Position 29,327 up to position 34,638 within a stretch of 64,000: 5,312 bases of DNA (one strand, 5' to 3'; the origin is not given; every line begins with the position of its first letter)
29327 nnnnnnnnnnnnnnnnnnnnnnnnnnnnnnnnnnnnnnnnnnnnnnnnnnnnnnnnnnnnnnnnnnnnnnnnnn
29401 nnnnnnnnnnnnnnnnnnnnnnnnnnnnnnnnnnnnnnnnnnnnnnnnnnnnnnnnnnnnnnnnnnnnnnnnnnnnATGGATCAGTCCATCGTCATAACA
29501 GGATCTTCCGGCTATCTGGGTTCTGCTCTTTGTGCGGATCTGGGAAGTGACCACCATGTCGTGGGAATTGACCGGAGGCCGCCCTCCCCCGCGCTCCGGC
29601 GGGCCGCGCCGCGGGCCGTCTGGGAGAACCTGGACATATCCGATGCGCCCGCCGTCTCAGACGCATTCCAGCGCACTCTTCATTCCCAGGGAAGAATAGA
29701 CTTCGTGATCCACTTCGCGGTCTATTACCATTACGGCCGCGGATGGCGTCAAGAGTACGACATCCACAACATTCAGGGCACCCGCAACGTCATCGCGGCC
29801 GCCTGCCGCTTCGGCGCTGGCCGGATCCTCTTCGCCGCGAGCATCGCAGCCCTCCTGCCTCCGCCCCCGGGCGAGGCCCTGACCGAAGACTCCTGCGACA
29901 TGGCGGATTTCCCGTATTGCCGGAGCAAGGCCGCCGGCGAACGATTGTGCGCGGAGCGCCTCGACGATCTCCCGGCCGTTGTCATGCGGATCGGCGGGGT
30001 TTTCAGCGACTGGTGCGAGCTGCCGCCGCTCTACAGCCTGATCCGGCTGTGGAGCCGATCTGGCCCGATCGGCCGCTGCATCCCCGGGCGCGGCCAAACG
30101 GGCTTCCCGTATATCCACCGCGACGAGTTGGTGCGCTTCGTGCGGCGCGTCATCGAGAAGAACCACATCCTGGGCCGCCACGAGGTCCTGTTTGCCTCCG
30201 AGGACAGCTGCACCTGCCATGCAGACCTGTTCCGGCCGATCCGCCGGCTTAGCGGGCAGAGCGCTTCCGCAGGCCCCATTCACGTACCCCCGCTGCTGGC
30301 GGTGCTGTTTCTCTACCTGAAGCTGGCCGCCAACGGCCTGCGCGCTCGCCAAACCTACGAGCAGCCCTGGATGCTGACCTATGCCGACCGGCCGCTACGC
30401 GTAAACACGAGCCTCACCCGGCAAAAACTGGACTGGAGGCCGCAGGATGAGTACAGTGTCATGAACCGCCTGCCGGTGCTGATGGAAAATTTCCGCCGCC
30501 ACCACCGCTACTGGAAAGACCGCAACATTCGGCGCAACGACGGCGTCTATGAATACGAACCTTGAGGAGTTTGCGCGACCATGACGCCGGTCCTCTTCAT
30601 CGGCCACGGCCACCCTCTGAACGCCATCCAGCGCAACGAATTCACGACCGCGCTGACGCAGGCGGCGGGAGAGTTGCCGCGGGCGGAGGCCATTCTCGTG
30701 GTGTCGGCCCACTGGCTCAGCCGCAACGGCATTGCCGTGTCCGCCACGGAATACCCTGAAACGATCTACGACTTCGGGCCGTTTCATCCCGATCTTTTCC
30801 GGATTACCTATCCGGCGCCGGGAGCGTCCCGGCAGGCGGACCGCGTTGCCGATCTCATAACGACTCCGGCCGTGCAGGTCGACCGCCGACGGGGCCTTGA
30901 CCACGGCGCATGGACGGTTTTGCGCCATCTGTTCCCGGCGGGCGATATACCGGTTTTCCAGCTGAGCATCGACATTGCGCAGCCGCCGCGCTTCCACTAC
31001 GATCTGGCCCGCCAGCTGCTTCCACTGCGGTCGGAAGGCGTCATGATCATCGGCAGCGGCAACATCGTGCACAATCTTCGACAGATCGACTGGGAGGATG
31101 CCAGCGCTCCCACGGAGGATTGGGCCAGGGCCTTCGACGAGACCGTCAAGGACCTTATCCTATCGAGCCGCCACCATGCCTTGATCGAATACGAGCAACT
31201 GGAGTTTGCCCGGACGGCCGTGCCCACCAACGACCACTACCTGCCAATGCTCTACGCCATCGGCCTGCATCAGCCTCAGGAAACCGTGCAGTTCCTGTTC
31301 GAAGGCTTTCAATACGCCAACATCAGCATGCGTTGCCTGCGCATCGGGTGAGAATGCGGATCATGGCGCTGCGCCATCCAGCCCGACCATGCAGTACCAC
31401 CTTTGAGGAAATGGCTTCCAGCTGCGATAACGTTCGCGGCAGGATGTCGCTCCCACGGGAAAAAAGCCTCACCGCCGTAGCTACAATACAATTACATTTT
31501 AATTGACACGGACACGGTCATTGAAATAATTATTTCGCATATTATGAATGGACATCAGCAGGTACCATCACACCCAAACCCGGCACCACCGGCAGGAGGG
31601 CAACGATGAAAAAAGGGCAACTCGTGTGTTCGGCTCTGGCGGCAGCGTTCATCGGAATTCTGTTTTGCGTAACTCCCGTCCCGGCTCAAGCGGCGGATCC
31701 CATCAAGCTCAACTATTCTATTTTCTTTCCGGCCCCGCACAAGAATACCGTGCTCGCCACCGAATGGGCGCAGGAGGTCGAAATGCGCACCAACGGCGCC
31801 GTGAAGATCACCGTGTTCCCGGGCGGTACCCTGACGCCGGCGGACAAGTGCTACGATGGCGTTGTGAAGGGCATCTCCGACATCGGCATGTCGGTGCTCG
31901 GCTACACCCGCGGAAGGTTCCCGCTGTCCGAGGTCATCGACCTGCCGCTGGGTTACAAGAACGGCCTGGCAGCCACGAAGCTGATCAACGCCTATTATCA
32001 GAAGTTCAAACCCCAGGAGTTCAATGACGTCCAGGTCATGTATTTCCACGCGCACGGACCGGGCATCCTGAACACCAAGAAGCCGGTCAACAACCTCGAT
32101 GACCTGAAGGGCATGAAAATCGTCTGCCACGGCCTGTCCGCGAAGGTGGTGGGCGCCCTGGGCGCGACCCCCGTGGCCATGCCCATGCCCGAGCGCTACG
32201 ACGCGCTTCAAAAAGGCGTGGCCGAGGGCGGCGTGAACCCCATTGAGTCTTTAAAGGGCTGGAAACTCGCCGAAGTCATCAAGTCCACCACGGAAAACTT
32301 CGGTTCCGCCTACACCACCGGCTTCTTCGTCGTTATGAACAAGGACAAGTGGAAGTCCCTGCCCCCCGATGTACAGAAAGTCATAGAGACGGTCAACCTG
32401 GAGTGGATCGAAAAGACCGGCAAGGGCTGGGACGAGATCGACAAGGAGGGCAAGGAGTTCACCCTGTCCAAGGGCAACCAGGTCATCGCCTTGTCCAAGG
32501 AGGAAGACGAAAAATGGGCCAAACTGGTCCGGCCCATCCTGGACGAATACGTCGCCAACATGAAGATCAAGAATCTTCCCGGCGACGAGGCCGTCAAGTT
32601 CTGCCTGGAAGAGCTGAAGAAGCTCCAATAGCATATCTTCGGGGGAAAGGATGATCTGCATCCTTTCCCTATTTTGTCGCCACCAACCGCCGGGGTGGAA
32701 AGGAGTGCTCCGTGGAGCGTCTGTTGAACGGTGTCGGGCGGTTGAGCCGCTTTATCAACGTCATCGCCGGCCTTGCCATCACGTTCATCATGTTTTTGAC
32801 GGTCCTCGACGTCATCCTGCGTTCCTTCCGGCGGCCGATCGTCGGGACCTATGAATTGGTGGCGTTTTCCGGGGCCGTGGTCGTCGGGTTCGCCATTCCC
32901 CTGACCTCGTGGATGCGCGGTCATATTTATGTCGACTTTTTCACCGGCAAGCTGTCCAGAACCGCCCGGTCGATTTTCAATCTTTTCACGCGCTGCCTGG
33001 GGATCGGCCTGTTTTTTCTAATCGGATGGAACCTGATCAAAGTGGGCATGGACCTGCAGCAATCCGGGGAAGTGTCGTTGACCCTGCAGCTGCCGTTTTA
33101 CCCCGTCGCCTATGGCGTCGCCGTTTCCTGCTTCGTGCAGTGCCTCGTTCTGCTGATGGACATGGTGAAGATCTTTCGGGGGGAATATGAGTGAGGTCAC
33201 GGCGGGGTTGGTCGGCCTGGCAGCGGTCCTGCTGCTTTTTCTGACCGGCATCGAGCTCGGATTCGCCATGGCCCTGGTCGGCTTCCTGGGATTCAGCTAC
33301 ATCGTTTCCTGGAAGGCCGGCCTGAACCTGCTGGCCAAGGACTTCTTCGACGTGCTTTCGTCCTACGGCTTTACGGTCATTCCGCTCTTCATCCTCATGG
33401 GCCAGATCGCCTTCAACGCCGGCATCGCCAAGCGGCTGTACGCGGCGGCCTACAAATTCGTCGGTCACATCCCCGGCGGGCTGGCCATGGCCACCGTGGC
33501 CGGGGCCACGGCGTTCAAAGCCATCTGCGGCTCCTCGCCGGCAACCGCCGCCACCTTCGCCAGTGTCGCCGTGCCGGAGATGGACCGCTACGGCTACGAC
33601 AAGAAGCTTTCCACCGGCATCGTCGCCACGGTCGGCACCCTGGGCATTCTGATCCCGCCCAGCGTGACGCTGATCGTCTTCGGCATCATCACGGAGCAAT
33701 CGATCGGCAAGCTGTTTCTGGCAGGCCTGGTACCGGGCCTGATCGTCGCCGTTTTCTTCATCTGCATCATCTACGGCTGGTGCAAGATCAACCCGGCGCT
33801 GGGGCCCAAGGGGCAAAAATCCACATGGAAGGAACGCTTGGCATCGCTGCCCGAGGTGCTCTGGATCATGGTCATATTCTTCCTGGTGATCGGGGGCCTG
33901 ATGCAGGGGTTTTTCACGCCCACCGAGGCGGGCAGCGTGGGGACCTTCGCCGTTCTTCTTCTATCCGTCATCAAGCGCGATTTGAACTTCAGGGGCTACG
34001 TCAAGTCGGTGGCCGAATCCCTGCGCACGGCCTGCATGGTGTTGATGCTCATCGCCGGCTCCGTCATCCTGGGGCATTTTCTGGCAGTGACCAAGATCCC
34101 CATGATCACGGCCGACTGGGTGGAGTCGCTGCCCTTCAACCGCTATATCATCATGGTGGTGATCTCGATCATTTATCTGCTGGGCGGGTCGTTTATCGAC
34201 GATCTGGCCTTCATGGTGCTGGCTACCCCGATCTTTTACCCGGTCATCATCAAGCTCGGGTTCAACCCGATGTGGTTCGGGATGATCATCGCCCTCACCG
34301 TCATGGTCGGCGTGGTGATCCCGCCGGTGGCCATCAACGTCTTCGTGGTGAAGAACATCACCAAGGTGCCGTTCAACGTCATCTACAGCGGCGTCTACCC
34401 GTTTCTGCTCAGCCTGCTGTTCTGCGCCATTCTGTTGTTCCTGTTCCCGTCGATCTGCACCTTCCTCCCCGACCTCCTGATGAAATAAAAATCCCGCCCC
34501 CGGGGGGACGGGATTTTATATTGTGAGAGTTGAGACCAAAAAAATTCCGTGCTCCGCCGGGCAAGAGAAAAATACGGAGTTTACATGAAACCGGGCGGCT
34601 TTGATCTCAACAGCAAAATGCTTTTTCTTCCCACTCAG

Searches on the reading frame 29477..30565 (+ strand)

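Call 8: search_protein_families(library=pfam, proteins=[window:29477-30565:+], max_evalue=0.01)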
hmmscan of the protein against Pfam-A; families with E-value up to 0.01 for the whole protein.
window:29477-30565:+ (362 aa): 7 families
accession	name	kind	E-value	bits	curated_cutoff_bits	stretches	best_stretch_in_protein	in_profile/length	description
PF01370.27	Epimerase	-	3.6e-23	82.7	20.9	1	5-228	1-227/240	NAD dependent epimerase/dehydratase family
PF01073.25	3Beta_HSD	-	9.3e-08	31.9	22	1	6-156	1-155/280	3-beta hydroxysteroid dehydrogenase/isomerase family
PF04321.23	RmlD_sub_bind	-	2.2e-07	30.7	27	1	4-178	2-154/287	RmlD substrate binding domain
PF16363.11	GDP_Man_Dehyd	-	3.9e-07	30.3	27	1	7-159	2-165/332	GDP-mannose 4,6 dehydratase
PF07993.18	NAD_binding_4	-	2.1e-06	27.5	20.1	1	71-177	86-209/258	Male sterility protein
PF00106.31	adh_short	-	0.00016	21.6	26.6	1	4-129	2-143/195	short chain dehydrogenase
PF13460.12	NAD_binding_10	-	0.00071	19.9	27.2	1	9-174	1-145/184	NAD(P)H-binding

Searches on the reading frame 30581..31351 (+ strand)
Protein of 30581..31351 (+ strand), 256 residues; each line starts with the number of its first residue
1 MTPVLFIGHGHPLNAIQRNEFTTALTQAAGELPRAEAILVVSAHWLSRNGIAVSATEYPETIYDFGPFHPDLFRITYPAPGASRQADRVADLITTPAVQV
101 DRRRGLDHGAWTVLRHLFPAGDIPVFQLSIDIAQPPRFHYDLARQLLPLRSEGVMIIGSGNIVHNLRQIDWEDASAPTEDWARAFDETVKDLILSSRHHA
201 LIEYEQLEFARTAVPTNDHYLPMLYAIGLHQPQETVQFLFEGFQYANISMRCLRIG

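Call 39: search_protein_families(library=pfam, proteins=[window:30581-31351:+], max_evalue=0.0001)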
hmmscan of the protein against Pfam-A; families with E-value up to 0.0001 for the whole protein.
window:30581-31351:+ (256 aa): 1 family
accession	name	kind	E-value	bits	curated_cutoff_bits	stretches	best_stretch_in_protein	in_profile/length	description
PF02900.23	LigB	-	3.6e-23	82.4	26.3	1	21-247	30-260/269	Catalytic LigB subunit of aromatic ring-opening dioxygenase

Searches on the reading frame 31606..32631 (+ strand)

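Call 39: search_protein_families(library=pfam, proteins=[window:31606-32631:+], max_evalue=0.0001)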
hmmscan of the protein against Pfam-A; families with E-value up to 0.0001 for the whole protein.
window:31606-32631:+ (341 aa): 1 family
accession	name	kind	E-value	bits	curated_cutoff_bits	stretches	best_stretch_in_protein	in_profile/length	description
PF03480.18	DctP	-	1.7e-46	159.3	23.4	1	51-315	15-282/286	Bacterial extracellular solute-binding protein, family 7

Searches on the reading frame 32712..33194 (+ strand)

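Call 39: search_protein_families(library=pfam, proteins=[window:32712-33194:+], max_evalue=0.0001)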
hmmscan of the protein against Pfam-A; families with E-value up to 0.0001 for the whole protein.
window:32712-33194:+ (160 aa): 1 family
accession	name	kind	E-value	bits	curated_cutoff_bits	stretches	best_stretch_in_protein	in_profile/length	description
PF04290.18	DctQ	-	2.1e-19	70.2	28.3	1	26-156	1-131/132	Tripartite ATP-independent periplasmic transporters, DctQ component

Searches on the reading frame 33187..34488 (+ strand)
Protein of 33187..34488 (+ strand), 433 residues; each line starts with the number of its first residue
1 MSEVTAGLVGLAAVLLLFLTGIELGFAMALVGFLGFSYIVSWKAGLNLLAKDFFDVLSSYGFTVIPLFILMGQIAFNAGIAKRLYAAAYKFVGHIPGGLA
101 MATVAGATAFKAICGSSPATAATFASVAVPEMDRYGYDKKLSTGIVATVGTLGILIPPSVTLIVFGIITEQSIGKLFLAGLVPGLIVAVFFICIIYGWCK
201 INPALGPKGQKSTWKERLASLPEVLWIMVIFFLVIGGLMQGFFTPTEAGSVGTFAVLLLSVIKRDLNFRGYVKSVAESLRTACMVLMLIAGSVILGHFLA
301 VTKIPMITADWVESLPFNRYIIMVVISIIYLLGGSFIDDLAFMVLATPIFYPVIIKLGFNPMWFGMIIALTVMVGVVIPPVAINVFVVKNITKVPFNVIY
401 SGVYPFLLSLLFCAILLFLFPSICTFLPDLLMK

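Call 39: search_protein_families(library=pfam, proteins=[window:33187-34488:+], max_evalue=0.0001)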
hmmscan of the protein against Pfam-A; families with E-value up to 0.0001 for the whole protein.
window:33187-34488:+ (433 aa): 1 family
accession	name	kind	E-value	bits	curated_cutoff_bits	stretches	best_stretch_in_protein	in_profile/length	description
PF06808.19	DctM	-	4.7e-94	316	23.8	1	12-422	2-412/413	Tripartite ATP-independent periplasmic transporter, DctM component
